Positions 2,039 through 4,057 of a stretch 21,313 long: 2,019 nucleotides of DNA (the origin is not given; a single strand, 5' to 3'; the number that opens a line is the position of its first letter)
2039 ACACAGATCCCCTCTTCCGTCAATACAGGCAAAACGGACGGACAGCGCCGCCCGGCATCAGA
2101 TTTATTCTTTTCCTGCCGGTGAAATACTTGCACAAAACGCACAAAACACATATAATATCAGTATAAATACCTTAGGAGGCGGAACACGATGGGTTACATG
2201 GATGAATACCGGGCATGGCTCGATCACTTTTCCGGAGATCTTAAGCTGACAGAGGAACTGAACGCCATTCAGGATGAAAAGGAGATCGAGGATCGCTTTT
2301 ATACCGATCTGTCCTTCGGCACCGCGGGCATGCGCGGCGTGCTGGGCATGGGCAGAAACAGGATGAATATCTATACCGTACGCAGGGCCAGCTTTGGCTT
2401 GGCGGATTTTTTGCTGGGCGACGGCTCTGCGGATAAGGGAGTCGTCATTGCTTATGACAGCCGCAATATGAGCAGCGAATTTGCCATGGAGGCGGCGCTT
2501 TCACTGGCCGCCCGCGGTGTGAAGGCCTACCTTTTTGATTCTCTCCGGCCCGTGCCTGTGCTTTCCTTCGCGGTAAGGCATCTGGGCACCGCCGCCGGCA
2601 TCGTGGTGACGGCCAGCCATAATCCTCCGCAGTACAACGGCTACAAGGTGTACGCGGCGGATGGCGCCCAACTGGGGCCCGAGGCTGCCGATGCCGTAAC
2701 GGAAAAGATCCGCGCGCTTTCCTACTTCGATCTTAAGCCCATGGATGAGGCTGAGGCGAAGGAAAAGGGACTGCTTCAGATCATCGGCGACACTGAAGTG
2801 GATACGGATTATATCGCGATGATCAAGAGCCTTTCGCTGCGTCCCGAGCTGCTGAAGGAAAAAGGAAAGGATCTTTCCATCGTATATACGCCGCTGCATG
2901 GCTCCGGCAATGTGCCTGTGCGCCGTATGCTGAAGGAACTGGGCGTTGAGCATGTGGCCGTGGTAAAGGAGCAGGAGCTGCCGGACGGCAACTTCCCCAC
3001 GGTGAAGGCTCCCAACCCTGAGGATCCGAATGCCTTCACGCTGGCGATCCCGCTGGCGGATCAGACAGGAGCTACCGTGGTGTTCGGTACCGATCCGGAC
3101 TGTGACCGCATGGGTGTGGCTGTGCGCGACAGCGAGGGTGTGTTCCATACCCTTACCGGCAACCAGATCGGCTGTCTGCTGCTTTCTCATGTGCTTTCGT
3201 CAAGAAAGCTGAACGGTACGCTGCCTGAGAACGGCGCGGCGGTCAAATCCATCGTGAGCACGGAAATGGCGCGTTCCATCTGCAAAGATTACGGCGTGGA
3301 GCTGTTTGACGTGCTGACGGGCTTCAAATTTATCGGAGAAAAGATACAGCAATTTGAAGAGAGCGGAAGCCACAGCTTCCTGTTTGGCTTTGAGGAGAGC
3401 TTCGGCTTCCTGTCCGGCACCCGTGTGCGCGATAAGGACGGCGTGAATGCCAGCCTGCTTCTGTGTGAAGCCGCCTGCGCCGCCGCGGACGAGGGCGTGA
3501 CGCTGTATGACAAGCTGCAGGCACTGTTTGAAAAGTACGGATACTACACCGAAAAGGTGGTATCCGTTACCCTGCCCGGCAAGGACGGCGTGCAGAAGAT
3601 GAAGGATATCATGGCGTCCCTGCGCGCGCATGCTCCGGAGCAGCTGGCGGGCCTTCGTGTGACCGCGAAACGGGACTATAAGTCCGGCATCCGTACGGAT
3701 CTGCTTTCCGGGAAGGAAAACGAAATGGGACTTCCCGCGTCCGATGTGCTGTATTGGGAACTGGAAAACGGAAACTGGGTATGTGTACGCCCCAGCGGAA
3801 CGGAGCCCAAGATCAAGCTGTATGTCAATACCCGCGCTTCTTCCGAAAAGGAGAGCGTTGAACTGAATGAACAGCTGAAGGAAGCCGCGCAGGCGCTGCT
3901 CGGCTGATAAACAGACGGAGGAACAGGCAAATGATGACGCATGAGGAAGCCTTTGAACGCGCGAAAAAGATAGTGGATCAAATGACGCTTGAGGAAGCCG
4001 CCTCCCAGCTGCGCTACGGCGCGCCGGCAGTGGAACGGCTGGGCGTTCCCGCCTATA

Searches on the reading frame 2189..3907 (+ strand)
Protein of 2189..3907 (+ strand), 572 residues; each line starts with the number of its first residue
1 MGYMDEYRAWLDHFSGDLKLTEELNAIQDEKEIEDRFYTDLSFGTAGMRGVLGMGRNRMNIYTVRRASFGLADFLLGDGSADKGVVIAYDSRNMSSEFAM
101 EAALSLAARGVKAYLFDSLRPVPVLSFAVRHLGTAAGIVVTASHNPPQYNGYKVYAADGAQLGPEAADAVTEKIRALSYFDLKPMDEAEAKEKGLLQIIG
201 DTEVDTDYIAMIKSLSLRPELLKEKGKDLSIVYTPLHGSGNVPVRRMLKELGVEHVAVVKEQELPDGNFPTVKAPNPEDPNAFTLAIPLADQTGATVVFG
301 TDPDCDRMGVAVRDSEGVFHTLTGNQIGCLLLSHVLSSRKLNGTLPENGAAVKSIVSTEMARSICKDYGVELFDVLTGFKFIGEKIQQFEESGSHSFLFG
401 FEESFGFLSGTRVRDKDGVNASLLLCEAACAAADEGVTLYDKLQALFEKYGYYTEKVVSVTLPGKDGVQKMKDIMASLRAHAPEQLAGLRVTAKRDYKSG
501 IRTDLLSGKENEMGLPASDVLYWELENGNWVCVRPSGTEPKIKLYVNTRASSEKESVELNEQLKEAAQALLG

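Call 52: list_cluster_members(proteins=[window:2189-3907:+, window:3931-6009:+, window:6114-6941:+, window:9122-10354:-, window:10386-12158:-, window:12155-12772:-, window:16901-18931:+, window:1416-1886:-, window:19460-19816:+, window:8251-8964:+])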
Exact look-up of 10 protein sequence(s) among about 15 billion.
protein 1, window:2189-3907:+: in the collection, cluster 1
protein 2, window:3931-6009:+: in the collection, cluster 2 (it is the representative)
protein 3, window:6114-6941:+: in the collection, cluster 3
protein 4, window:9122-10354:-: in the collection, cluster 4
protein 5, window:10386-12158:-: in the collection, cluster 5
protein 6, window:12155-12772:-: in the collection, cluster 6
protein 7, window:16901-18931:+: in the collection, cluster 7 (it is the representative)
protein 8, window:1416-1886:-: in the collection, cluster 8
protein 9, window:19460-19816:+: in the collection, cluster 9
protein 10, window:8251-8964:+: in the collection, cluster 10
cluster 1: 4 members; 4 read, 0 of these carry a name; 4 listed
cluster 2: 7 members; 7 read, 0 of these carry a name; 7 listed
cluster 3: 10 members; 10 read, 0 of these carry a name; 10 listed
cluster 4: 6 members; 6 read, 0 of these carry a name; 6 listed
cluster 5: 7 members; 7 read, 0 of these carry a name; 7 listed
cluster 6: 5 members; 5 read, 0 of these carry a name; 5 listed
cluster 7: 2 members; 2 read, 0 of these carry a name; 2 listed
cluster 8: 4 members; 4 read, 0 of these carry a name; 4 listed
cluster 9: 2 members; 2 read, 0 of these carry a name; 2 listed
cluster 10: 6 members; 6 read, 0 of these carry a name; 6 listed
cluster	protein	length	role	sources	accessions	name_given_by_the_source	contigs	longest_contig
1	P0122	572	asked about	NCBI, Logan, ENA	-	-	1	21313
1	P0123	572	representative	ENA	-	-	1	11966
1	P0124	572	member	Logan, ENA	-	-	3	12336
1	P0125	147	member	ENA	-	-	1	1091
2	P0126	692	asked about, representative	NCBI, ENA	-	-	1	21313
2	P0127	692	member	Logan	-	-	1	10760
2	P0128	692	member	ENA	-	-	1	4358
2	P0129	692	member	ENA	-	-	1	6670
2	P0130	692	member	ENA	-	-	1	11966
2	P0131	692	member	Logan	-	-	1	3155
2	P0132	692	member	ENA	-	-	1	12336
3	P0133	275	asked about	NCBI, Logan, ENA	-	-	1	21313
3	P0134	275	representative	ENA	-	-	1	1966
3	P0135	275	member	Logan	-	-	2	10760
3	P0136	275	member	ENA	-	-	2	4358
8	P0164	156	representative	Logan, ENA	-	-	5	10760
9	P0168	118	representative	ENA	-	-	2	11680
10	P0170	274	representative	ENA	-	-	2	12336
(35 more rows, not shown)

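Call 53: find_encoding_contigs(protein=P0168, flank=10000, max_places=4)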
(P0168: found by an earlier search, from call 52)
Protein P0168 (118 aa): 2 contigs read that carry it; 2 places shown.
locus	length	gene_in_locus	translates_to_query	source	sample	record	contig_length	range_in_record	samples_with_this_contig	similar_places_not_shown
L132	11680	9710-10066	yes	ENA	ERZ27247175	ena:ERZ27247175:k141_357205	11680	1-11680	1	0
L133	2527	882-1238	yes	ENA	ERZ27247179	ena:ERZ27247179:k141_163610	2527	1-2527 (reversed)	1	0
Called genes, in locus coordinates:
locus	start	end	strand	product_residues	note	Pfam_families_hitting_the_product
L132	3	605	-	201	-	?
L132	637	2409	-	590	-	PF01471:PG_binding_1, PF03734:YkuD, PF01471:PG_binding_1, PF08823:PG_binding_2 (weak)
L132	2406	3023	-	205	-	PF04138:GtrA_DPMS_TM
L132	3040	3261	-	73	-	-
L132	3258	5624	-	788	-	-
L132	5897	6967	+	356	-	PF00756:Esterase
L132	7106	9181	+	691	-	PF00270:DEAD (faint), PF04851:ResIII, PF17757:UvrB_inter, PF27431:UvrB_3rd, PF00271:Helicase_C, PF12344:UvrB, PF02151:UVR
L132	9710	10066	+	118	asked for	PF01627:Hpt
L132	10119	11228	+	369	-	PF00072:Response_reg, PF13487:HD_5, PF01966:HD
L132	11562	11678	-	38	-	?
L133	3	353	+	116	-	?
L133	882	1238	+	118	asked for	PF01627:Hpt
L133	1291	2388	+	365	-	PF00072:Response_reg, PF13487:HD_5, PF01966:HD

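Call 56: find_encoding_contigs(protein=P0170, flank=10000, max_places=4)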
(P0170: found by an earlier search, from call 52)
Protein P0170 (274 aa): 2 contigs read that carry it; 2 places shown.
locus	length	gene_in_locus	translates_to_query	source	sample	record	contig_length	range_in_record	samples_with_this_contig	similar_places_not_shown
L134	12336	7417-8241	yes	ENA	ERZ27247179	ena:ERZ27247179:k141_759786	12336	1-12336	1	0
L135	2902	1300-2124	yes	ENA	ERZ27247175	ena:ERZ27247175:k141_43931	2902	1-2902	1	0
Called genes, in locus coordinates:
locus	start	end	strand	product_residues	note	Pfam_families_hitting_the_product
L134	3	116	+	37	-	?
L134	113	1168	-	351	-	-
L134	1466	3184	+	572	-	PF02878:PGM_PMM_I, PF02879:PGM_PMM_II, PF02880:PGM_PMM_III, PF00408:PGM_PMM_IV (weak)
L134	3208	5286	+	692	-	PF00933:Glyco_hydro_3, PF01915:Glyco_hydro_3_C, PF14310:Fn3-like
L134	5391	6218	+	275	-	PF14808:TMEM164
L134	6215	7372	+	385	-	PF01411:tRNA-synt_2c, PF07973:tRNA_SAD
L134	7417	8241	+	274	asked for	PF12733:Cadherin-like (weak)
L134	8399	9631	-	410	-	PF00657:Lipase_GDSL (faint), PF13472:Lipase_GDSL_2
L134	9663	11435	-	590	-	PF01471:PG_binding_1, PF03734:YkuD, PF01471:PG_binding_1, PF08823:PG_binding_2 (weak)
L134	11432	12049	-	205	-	PF04138:GtrA_DPMS_TM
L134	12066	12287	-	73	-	-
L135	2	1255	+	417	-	?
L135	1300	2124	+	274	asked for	PF12733:Cadherin-like (weak)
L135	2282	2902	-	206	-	?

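Call 69: find_encoding_contigs(protein=P0164, flank=10000, max_places=10)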
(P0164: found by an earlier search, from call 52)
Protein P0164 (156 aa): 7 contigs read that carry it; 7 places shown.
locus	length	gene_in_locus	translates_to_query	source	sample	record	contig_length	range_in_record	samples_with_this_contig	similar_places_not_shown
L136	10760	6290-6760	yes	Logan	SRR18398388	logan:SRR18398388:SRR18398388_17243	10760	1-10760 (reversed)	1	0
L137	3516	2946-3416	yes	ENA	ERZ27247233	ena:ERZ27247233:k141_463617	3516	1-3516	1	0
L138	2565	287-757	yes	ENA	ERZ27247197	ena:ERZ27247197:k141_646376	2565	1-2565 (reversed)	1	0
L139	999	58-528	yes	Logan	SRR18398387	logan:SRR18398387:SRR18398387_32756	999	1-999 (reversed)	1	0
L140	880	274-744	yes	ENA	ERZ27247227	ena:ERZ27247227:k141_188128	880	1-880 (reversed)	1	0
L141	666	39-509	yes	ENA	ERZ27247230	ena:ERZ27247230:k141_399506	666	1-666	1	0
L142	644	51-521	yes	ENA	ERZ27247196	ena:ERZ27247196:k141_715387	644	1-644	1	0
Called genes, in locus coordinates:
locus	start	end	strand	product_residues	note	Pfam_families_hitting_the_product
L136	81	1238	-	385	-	PF01411:tRNA-synt_2c, PF07973:tRNA_SAD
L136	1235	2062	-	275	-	PF14808:TMEM164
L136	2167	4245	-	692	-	PF00933:Glyco_hydro_3, PF01915:Glyco_hydro_3_C, PF14310:Fn3-like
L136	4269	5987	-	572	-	PF02878:PGM_PMM_I, PF02879:PGM_PMM_II, PF02880:PGM_PMM_III, PF00408:PGM_PMM_IV (weak)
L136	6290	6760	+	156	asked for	-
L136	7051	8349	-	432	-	PF00331:Glyco_hydro_10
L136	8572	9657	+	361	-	-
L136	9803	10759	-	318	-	?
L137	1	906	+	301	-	?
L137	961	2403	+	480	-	PF01743:PolyA_pol, PF12627:PolyA_pol_RNAbd, PF01966:HD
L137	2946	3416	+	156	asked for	-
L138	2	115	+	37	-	?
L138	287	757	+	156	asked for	-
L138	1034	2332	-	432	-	PF00331:Glyco_hydro_10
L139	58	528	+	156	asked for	-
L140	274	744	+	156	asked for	-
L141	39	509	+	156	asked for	-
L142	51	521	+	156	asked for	-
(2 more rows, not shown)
